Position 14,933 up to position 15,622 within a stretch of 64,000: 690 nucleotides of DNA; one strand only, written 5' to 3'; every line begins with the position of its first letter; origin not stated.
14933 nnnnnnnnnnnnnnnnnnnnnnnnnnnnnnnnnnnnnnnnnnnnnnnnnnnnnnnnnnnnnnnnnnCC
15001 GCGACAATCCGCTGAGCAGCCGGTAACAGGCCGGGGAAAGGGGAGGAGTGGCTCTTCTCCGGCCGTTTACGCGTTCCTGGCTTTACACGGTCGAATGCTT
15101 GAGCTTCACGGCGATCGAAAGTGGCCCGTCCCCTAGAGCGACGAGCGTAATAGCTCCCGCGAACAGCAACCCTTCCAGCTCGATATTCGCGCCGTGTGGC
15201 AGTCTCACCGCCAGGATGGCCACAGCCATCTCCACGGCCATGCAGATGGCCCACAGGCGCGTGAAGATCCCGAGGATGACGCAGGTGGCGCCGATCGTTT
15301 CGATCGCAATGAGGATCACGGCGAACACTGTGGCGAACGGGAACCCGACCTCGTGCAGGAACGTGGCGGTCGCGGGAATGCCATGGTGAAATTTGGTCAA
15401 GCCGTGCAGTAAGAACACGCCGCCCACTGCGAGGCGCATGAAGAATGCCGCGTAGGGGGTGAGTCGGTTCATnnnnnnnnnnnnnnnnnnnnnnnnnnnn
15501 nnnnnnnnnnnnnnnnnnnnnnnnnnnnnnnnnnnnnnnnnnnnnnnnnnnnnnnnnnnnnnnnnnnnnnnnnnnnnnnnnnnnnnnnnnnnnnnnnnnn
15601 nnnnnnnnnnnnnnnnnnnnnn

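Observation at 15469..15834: AdoMetDC-fold protein without the pyruvoyl-forming serine (probable pseudoenzyme)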

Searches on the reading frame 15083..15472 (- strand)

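Call 5: search_protein_families(library=pfam, proteins=[window:15086-15472:-], max_evalue=1)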
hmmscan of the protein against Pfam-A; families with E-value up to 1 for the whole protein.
seq(129 aa): 5 families
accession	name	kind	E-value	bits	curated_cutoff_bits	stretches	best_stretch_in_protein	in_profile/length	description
PF07681.17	DoxX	-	5.2e-16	59.5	23.6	1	9-89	2-83/85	DoxX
PF07291.16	MauE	-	0.00015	22.5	27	1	7-88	3-86/128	Methylamine utilisation protein MauE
PF04173.18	DoxD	-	0.045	14.1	22.7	1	49-122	66-142/167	TQO small subunit DoxD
PF20267.3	GREB1_C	-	0.23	11.6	25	1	77-110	60-92/164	GREB1 C-terminal region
PF14007.11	YtpI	-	0.81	10.5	29.4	1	12-40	57-85/87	YtpI-like protein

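Call 6: search_protein_families(library=ncbifam, proteins=[window:15086-15472:-], max_evalue=1)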
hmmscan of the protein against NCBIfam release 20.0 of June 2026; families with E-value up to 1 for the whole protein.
seq(129 aa): 4 families
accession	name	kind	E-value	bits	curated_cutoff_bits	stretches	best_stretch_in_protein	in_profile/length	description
NF050144.1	matur_HvfX_fam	equivalog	8.2e-13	48.8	80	1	8-94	3-92/165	HvfX family Cu-binding RiPP maturation protein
NF041179.1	TQO_large_DoxD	equivalog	0.0052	16.8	300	1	46-116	78-150/181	thiosulfate:quinone oxidoreductase large subunit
TIGR01494.1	ATPase_P-type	subfamily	0.2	10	62.3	1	45-114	130-199/478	HAD-IC family P-type ATPase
NF045576.1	BT_3928_fam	equivalog_domain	0.58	9.2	250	0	11-84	4-84/358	BT_3928 family protein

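Call 79: search_protein_families(library=padloc, proteins=[window:15083-15472:-], max_evalue=0.01)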
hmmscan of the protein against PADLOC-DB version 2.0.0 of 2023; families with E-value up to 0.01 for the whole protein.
window:15083-15472:- (129 aa): 0 families
